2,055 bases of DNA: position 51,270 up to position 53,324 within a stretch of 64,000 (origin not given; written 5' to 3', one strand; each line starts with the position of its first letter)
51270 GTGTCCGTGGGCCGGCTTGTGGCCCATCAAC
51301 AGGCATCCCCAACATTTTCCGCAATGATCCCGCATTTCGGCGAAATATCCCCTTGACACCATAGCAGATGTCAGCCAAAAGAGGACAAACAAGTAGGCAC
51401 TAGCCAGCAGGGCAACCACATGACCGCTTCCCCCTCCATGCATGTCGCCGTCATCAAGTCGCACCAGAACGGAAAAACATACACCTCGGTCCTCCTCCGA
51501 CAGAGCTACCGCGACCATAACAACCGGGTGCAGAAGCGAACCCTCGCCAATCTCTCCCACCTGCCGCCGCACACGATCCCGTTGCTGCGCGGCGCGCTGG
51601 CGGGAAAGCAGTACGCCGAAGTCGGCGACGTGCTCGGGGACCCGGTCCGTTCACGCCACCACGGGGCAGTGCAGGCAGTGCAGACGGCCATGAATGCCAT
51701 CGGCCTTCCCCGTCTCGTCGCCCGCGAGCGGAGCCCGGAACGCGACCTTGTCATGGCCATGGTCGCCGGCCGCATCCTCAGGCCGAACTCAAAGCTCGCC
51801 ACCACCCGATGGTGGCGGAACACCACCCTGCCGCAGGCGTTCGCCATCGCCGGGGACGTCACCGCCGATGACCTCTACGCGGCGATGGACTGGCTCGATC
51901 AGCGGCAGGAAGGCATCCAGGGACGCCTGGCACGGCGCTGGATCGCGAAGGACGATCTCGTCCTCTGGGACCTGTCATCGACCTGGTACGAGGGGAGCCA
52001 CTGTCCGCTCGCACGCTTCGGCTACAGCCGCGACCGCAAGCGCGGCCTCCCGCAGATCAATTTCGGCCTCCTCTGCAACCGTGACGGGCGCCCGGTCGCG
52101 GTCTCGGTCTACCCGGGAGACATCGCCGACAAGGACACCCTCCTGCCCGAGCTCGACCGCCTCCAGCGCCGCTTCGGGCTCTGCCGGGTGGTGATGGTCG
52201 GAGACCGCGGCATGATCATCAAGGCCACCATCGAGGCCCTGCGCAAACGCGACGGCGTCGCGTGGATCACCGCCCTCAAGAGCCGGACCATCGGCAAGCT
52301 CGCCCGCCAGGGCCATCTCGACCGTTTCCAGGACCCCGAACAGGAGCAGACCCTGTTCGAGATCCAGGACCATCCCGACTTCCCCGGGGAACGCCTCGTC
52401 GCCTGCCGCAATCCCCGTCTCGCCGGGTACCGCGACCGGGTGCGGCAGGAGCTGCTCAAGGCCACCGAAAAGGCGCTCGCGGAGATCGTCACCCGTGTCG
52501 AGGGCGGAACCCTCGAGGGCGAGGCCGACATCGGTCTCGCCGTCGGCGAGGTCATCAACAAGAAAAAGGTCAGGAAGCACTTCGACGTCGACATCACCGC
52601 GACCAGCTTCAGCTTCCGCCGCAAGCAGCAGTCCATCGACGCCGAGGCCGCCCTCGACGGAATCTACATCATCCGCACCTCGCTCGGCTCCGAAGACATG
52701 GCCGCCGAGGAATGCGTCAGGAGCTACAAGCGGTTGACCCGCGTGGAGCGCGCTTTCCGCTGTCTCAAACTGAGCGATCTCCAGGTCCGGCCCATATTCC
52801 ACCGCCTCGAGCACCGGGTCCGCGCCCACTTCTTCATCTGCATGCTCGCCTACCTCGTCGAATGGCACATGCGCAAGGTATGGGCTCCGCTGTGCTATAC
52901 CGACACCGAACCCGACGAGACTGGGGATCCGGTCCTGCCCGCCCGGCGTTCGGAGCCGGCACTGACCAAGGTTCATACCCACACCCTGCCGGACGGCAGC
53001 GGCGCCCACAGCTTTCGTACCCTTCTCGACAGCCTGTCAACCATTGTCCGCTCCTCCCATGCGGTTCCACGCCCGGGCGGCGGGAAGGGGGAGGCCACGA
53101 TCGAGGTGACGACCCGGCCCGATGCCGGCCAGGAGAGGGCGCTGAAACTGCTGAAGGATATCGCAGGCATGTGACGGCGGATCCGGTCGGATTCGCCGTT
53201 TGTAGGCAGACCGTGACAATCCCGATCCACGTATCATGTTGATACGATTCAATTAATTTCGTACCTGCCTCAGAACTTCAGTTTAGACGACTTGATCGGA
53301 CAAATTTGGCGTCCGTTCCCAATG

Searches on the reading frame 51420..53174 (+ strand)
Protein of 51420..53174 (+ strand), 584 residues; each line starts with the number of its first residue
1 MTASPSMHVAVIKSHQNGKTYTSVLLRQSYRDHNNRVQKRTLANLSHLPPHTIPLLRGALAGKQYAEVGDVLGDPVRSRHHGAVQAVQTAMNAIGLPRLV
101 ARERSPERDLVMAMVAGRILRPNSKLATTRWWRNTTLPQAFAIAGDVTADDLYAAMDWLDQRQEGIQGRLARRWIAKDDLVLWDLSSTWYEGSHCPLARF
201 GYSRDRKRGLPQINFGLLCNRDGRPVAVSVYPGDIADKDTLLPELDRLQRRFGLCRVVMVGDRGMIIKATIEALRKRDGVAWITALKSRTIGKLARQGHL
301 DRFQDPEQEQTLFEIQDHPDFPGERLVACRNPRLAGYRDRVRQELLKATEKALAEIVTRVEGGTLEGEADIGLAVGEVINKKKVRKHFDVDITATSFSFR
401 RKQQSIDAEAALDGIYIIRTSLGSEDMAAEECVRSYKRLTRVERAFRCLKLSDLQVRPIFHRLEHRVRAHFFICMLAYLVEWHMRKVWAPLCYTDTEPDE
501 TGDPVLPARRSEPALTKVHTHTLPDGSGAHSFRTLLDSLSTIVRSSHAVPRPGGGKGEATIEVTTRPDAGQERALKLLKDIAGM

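Call 18: search_protein_families(library=pfam, proteins=[window:51420-53174:+], max_evalue=0.001)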
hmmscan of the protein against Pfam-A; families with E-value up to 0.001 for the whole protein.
window:51420-53174:+ (584 aa): 1 family
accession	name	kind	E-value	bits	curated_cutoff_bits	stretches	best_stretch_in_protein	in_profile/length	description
PF01609.27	DDE_Tnp_1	-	2.9e-12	47.2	23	1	205-479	28-199/200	Transposase DDE domain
